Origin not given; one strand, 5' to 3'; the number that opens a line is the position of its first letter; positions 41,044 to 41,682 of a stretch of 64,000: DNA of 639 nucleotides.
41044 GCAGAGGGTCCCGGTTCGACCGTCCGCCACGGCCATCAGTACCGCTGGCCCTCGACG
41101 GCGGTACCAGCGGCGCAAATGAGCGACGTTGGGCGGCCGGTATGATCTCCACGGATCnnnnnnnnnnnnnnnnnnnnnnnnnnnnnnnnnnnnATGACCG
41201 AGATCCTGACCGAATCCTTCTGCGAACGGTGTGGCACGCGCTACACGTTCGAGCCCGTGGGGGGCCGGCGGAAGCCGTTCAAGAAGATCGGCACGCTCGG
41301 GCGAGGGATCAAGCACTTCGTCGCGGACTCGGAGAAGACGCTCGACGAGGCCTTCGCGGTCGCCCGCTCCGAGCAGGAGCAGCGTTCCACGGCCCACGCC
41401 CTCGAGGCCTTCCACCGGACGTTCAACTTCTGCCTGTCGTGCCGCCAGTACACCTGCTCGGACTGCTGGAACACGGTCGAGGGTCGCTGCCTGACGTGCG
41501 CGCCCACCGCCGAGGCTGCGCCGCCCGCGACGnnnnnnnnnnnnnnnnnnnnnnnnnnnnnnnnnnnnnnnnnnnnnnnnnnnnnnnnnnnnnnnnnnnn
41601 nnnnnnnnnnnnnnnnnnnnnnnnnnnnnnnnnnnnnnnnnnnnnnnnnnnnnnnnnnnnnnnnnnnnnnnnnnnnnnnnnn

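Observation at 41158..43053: Zinc-ribbon / 350-residue Ala-Glu-Arg repeat / zinc-ribbon protein transcribed divergently from fhaA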

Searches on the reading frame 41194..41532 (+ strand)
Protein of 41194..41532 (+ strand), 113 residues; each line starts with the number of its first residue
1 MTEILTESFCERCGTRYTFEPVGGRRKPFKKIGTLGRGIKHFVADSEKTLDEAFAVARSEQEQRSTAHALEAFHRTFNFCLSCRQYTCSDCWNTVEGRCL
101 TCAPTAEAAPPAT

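Call 14: find_related_loci(query=A1, collection=genome_contigs, flank=8000)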
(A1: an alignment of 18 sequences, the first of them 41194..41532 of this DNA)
Query A1 (113 aa) in genome_contigs; peptide patterns used: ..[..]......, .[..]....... (x = any residue, [..] = any of these).
499 stretches matched a pattern; 453 encode a relative of the query (tblastn E <= 1e-3); the best 80 are kept; 80 distinct loci.
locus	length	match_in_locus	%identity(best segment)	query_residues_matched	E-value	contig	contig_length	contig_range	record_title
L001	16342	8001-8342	87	1-113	1e-64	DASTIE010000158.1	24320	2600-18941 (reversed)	MAG TPA_asm: Candidatus Limnocylindrales bacterium isolate SMAG_U877 k141_1066713, whole genome shotgun sequence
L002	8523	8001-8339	85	1-113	4e-64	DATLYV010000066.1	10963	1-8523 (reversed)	MAG TPA_asm: Candidatus Binatia bacterium isolate SMAG_U13281 k141_173531, whole genome shotgun sequence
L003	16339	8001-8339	86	1-113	4e-64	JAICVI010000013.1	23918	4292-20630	MAG: Chloroflexota bacterium isolate HEB_FP_1_bin.40 k141_3272648_length_23918_cov_30.7425, whole genome shotgun sequenc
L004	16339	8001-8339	84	1-113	2e-62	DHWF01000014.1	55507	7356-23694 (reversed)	MAG TPA_asm: Chloroflexi bacterium UBA5189 UBA5189_contig_218, whole genome shotgun sequence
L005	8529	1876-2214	80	1-113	4e-62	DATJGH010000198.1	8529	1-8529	MAG TPA_asm: Patescibacteria group bacterium isolate SMAG_U15481 k141_11750872, whole genome shotgun sequence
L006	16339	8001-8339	81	1-113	4e-62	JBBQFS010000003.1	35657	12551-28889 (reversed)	MAG: Candidatus Limnocylindrales bacterium isolate Co_metawrap_1011 Cmw_1011_k141_16703615_length_35657_cov_8.9188, whol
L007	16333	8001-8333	85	1-111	3e-62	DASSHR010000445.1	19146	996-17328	MAG TPA_asm: Candidatus Limnocylindrales bacterium isolate SMAG_U1066 k141_1086767, whole genome shotgun sequence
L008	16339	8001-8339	81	1-113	1e-61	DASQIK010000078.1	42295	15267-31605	MAG TPA_asm: Candidatus Dormiibacterota bacterium isolate SMAG_U11857 k141_485876, whole genome shotgun sequence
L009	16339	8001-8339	81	1-113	1e-61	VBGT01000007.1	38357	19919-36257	MAG: Chloroflexi bacterium isolate CF_85 14_1009_16_30cm_scaffold_2369, whole genome shotgun sequence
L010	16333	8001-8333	83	1-111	1e-61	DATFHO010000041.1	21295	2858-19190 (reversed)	MAG TPA_asm: Candidatus Limnocylindrales bacterium isolate SMAG_U8691 k141_1619850, whole genome shotgun sequence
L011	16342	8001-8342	84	1-113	8e-62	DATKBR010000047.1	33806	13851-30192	MAG TPA_asm: Candidatus Limnocylindria bacterium isolate SMAG_U14425 k141_2153051, whole genome shotgun sequence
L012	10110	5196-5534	80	1-113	6e-61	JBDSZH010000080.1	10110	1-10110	MAG: Candidatus Limnocylindrales bacterium isolate cluster1_bin.81 k127_14566048, whole genome shotgun sequence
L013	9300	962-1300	81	1-113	2e-60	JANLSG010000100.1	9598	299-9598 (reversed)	MAG: Chloroflexota bacterium isolate OTE_25_metabat_404 OTE_25_k141_4151055, whole genome shotgun sequence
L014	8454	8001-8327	84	1-109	4e-60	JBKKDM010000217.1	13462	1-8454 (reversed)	MAG: Candidatus Limnocylindrales bacterium isolate swi_bin.80 k127_13573843, whole genome shotgun sequence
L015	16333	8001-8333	81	1-111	1e-59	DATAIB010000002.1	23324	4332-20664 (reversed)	MAG TPA_asm: Candidatus Limnocylindrales bacterium isolate SMAG_U6872 k141_1624051, whole genome shotgun sequence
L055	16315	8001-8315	62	1-105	7e-45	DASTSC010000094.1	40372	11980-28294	MAG TPA_asm: Candidatus Limnocylindrales bacterium isolate SMAG_U2270 k141_480337, whole genome shotgun sequence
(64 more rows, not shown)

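Call 16: predict_structure(alignment_id=A1)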
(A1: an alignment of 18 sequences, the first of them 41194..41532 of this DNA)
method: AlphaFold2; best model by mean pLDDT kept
length: 113 residues; sequences in the alignment: 18
mean_pLDDT: 63.7   pTM: 0.44
mean pLDDT of the five models: 63.7, 60.8, 57.3, 55.1, 44.9
residues with pLDDT >= 90: 1; 70-90: 47; 50-70: 30; < 50: 35
segments of 3 or more residues with pLDDT < 50: 1-4, 23-49
pLDDT, mean of each block of 10 residues (from residue 1): 57 73 47 39 41 53 68 83 87 88 70 49
secondary structure, 60 per line:
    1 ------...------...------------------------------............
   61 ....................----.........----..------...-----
elements in order: E7-9 E16-18 H49-76 E77-80 E85-88

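Call 21: search_protein_representatives(alignment_id=A1)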
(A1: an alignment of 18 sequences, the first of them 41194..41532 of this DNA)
Query: 18 sequences, 119 profile positions. Proteins with E-value up to 0.001 (for the whole library): 797; up to 1e-10: 655; up to 1e-30: 478. The best 150 are listed.
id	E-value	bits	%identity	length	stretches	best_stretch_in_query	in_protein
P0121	2.9e-60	217.6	-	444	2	1-114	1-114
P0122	9.5e-60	216.0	-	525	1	1-114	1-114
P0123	1.2e-59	215.7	-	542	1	1-114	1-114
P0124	1.6e-59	215.3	-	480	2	1-112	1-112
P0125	2.2e-59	214.8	-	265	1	1-113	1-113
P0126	3.8e-59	214.0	-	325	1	1-113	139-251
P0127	3.8e-59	214.0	-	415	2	1-114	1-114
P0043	4.3e-59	213.9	-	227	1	1-113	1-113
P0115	5.9e-59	213.4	-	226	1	1-113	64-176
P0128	7.4e-59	213.1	-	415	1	1-115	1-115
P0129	9.5e-59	212.7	-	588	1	1-114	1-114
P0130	1.1e-58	212.6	-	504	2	1-113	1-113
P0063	1.3e-58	212.3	-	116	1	1-111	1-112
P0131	1.7e-58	211.9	-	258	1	1-114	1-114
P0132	2.2e-58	211.5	-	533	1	1-113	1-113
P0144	9.7e-58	209.5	-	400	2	1-114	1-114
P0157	2.7e-57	208.1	-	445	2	1-114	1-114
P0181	4.9e-57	207.2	-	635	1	1-115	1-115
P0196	1.3e-56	205.8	-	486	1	1-115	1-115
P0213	2.6e-56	204.9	-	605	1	1-114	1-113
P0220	6.1e-56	203.7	-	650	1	1-114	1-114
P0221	6.2e-56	203.7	-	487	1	1-113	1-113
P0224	8.5e-56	203.2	-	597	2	1-114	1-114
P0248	7.5e-55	200.2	-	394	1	1-113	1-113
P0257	1.5e-54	199.2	-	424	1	1-114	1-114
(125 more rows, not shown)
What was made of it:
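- On Unnamed Limnocylindria Cys8-linker-ribbon family (defined here): Profile search E-values go down to 3e-60 (call 21).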

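Call 22: fold_search(model_id=the predicted structure, library=pdb)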
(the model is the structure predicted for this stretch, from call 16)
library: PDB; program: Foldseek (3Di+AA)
matches with E <= 10: 38; with E <= 0.001: 0
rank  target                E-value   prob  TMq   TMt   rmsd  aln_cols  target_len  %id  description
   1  5edv_B                1.3e+00  0.08  0.21  0.09  17.1        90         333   11  Structure of the HOIP-RBR/UbcH5B~ubiquitin transfer complex (released 2016-01-20)
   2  8d0b_F                1.5e+00  0.08  0.22  0.04  16.4        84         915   19  Human CST-DNA polymerase alpha/primase preinitiation complex bound to 4xTEL-foldback template (released 2022-06-22)
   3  5edv_A                1.7e+00  0.06  0.21  0.10  17.8        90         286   13  Structure of the HOIP-RBR/UbcH5B~ubiquitin transfer complex (released 2016-01-20)
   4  5vbn_B                2.0e+00  0.04  0.23  0.21  17.0        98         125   17  Crystal Structure of human DNA polymerase epsilon B-subunit in complex with C-terminal domain of catalytic subunit (released 2017-08-02)
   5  1ul4_MODEL_1_A        3.1e+00  0.20  0.20  0.27   1.3        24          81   17  Solution structure of the DNA-binding domain of squamosa promoter binding protein-like 4 (released 2004-03-09)
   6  5exr_C                3.1e+00  0.06  0.24  0.04  16.1        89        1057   15  Crystal structure of human primosome (released 2016-03-23)
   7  7uhy_B                3.3e+00  0.02  0.13  0.03  18.5        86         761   17  Human GATOR2 complex (released 2022-07-20)
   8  1y02                  3.5e+00  0.25  0.22  0.27   1.5        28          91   28  Crystal Structure of a FYVE-type domain from caspase regulator CARP2 (released 2004-12-28)
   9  9mkn_A                4.1e+00  0.08  0.20  0.33  18.8        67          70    9  Structure of the Respiratory Syncytial Virus Fusion Protein Bound to Human Antibodies RSV_2245 and RSV_3301 (released 2025-10-29)
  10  9m0p_CA               4.7e+00  0.04  0.20  0.05   8.7        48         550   12  Cryo-EM structure of human 80S ribosome in complex with montanine (released 2026-01-14)
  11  6ous_I                5.0e+00  0.07  0.24  0.34  20.3        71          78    8  Structure of fusion glycoprotein from human respiratory syncytial virus (released 2019-10-30)
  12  1p4d_B                6.2e+00  0.02  0.19  0.08  19.1        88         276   10  F factor TraI Relaxase Domain (released 2003-10-14)
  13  8ifg_P                6.2e+00  0.02  0.17  0.09  20.6       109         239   12  Cryo-EM structure of the Clr6S (Clr6-HDAC) complex from S. pombe (released 2024-01-03)
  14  8j49_A                6.6e+00  0.08  0.19  0.31   1.5        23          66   17  Crystal structure of OY phytoplasma SAP05 in complex with AtSPL5 (released 2024-02-28)
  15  8j07_c2               6.6e+00  0.06  0.22  0.05   9.4        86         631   14  96nm repeat of human respiratory doublet microtubule and associated axonemal complexes (released 2023-07-26)
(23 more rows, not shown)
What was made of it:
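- On FYVE / ZZ / RING-type cross-brace zinc fingers: Foldseek best E = 1.3, and FYVE CARP2 E = 3.5 (call 22).
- Closest known: Cross-brace zinc fingers. Same: There is a local Foldseek match to the CARP2 FYVE domain over 28 residues at rmsd 1.5 (call 22).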

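Call 25: search_solved_structures(query=A1, max_evalue=10, show_alignments=2)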
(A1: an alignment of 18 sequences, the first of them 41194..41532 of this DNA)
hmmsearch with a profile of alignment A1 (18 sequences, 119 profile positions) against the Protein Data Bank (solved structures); distinct sequences matched with E-value up to 10: 0.
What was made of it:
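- Tried and rejected: A profile search against PDB sequences gave no hits even at E = 10 (call 25).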

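Call 34: find_encoding_contigs(protein=P0144, flank=6000, max_places=2)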
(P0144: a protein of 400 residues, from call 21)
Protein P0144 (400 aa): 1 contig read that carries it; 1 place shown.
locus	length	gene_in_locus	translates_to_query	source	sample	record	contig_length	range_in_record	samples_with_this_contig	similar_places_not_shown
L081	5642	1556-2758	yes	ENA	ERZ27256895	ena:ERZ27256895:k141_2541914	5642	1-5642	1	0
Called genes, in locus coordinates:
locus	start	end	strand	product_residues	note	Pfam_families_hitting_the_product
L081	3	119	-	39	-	?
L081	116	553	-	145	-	PF16697:Yop-YscD_cpl, PF00498:FHA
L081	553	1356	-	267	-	PF12401:FhaA_N, PF16697:Yop-YscD_cpl, PF00498:FHA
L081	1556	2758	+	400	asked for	-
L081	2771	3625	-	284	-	PF03631:Virul_fac_BrkB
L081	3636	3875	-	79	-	-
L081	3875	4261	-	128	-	PF09723:Zn_ribbon_8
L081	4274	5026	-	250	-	-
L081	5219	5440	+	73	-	-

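Call 36: find_encoding_contigs(protein=P0157, flank=5000, max_places=1)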
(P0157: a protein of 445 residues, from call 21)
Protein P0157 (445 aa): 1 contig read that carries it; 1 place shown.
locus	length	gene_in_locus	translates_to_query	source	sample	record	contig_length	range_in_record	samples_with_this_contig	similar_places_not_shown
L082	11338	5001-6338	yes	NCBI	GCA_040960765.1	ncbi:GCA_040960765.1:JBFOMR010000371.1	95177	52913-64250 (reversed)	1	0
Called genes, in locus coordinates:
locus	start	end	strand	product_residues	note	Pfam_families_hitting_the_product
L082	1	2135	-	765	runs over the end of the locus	PF11992:TgpA_N, PF01841:Transglut_core, PF13559:DUF4129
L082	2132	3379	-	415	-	PF01882:DUF58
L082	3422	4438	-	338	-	PF20030:bpMoxR, PF00004:AAA, PF07726:AAA_3, PF07728:AAA_5, PF17863:AAA_lid_2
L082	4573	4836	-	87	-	-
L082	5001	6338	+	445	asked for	-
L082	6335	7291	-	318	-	PF03631:Virul_fac_BrkB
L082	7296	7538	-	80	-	-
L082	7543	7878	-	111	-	PF09723:Zn_ribbon_8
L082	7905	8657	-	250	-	-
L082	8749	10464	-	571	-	PF00128:Alpha-amylase, PF16657:Malt_amylase_C (faint)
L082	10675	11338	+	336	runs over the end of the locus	PF00356:LacI, PF00532:Peripla_BP_1, PF13407:Peripla_BP_4, PF13377:Peripla_BP_3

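Call 37: find_encoding_contigs(protein=P0196, flank=5000, max_places=1)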
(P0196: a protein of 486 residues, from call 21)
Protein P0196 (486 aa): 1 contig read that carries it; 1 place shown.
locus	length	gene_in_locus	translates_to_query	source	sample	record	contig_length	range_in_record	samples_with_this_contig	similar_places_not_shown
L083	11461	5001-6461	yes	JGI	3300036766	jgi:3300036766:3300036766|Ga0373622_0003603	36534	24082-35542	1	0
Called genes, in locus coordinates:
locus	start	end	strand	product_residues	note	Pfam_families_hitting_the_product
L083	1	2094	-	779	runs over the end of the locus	PF11992:TgpA_N, PF01841:Transglut_core, PF13559:DUF4129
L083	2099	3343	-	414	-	PF01882:DUF58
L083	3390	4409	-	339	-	PF20030:bpMoxR, PF00004:AAA, PF07726:AAA_3, PF07728:AAA_5, PF17863:AAA_lid_2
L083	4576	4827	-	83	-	PF12401:FhaA_N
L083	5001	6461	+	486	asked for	-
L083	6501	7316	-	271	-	PF03631:Virul_fac_BrkB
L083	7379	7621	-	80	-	PF12728:HTH_17 (weak)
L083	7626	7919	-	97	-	-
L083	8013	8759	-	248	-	-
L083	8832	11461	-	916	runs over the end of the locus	PF00133:tRNA-synt_1, PF13603:tRNA-synt_1_2 (faint), PF09334:tRNA-synt_1g, PF08264:Anticodon_1, PF10458:Val_tRNA-synt_C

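Call 38: find_encoding_contigs(protein=P0213, flank=5000, max_places=1)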
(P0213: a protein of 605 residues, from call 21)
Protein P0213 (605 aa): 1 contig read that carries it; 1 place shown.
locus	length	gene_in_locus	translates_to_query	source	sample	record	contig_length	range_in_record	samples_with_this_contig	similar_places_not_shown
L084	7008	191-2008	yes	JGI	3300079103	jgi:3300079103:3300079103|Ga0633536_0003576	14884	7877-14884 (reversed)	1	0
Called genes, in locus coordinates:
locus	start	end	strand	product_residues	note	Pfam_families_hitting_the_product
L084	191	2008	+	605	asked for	-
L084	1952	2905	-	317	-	PF03631:Virul_fac_BrkB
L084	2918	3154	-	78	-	PF12728:HTH_17 (faint)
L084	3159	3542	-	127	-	PF09723:Zn_ribbon_8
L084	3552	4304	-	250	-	-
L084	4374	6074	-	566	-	PF00128:Alpha-amylase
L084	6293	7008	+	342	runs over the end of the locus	PF00356:LacI, PF00532:Peripla_BP_1, PF13407:Peripla_BP_4, PF13377:Peripla_BP_3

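Call 39: find_encoding_contigs(protein=P0181, flank=5000, max_places=1)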
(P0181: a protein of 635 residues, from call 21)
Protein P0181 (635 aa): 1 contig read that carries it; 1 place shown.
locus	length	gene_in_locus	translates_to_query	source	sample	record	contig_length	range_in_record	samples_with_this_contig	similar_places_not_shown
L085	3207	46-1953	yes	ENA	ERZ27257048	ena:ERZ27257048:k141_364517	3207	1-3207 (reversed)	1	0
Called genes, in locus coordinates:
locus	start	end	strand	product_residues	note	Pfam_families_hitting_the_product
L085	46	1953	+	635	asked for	-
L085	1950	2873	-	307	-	PF03631:Virul_fac_BrkB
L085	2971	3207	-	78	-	?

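Call 40: find_encoding_contigs(protein=P0220, flank=5000, max_places=1)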
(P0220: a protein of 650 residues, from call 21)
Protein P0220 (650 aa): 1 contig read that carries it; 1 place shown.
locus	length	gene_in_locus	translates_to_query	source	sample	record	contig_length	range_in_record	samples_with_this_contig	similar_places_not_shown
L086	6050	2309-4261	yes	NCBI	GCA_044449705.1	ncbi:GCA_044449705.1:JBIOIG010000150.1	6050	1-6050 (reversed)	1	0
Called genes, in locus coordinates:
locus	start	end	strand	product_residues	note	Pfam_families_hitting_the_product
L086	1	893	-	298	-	PF01098:FTSW_RODA_SPOVE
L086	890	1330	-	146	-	PF16697:Yop-YscD_cpl, PF00498:FHA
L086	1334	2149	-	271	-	PF12401:FhaA_N, PF16697:Yop-YscD_cpl, PF00498:FHA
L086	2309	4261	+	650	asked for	-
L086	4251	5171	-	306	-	PF03631:Virul_fac_BrkB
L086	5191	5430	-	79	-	PF12728:HTH_17 (faint)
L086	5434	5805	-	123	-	PF09723:Zn_ribbon_8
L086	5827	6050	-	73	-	?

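Call 58: search_protein_families(library=pfam, alignment_id=A1, max_evalue=5)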
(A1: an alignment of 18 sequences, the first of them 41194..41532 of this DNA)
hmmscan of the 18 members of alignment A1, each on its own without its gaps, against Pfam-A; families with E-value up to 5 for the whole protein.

A. member 1, window:41194-41532:+ (113 aa): 6 families
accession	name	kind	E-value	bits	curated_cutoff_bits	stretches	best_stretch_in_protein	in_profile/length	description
PF02318.22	FYVE_2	-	0.13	12.9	27.2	1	73-95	67-89/118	FYVE-type zinc finger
PF16919.11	PknG_rubred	-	0.23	11.9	28.5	1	6-21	57-72/74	Protein kinase G rubredoxin domain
PF09566.16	RE_SacI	-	0.23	11.8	19.3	1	44-81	8-47/276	SacI restriction endonuclease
PF18439.7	zf_UBZ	-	0.26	11.4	25.6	0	9-16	4-11/32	Ubiquitin-Binding Zinc Finger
PF16366.10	CEBP_ZZ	-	0.39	11.4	29.8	1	78-95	24-43/58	Cytoplasmic polyadenylation element-binding protein ZZ domain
PF18912.6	DZR_2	-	0.47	10.8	27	1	4-16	33-45/56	Double zinc ribbon domain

B. families by the number of members that match (of 18 scanned): 20 families
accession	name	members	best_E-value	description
PF16366.10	CEBP_ZZ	15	0.011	Cytoplasmic polyadenylation element-binding protein ZZ domain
PF02318.22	FYVE_2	15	0.04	FYVE-type zinc finger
PF12773.13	DZR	9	0.0068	Double zinc ribbon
PF18912.6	DZR_2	8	0.053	Double zinc ribbon domain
PF14445.12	Prok-RING_2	5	0.00085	Prokaryotic RING finger family 2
PF13085.11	Fer2_3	5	0.00089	2Fe-2S iron-sulfur cluster binding domain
PF00643.29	zf-B_box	5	0.48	B-box zinc finger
PF10083.14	DUF2321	4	0.16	Uncharacterized protein conserved in bacteria (DUF2321)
PF16919.11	PknG_rubred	3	0.15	Protein kinase G rubredoxin domain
PF22586.1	ANCHR-like_BBOX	3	0.3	ANCHR-like B-box zinc-binding domain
PF04828.22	GFA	2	0.069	Glutathione-dependent formaldehyde-activating enzyme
PF18439.7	zf_UBZ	2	0.26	Ubiquitin-Binding Zinc Finger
PF06827.20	zf-FPG_IleRS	2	4.5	Zinc finger found in FPG and IleRS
PF10050.14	DUF2284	1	0.03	Predicted metal-binding protein (DUF2284)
PF07754.17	HVO_2753_ZBP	1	0.033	Small zinc finger protein HVO_2753-like, Zn-binding pocket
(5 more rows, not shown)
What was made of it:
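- Sub-threshold FYVE_2, ZZ and Prok-RING_2 matches are seen in up to 15 of 18 members (call 58).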

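Call 66: find_encoding_contigs(protein=P0221, flank=4000, max_places=1)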
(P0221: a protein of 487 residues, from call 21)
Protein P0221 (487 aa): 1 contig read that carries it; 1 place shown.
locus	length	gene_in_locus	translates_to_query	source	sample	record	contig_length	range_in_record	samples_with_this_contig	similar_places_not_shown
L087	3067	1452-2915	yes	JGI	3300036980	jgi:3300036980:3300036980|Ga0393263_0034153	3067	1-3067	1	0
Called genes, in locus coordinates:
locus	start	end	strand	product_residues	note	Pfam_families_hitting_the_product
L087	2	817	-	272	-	?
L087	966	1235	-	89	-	-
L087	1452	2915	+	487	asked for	-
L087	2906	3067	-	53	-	?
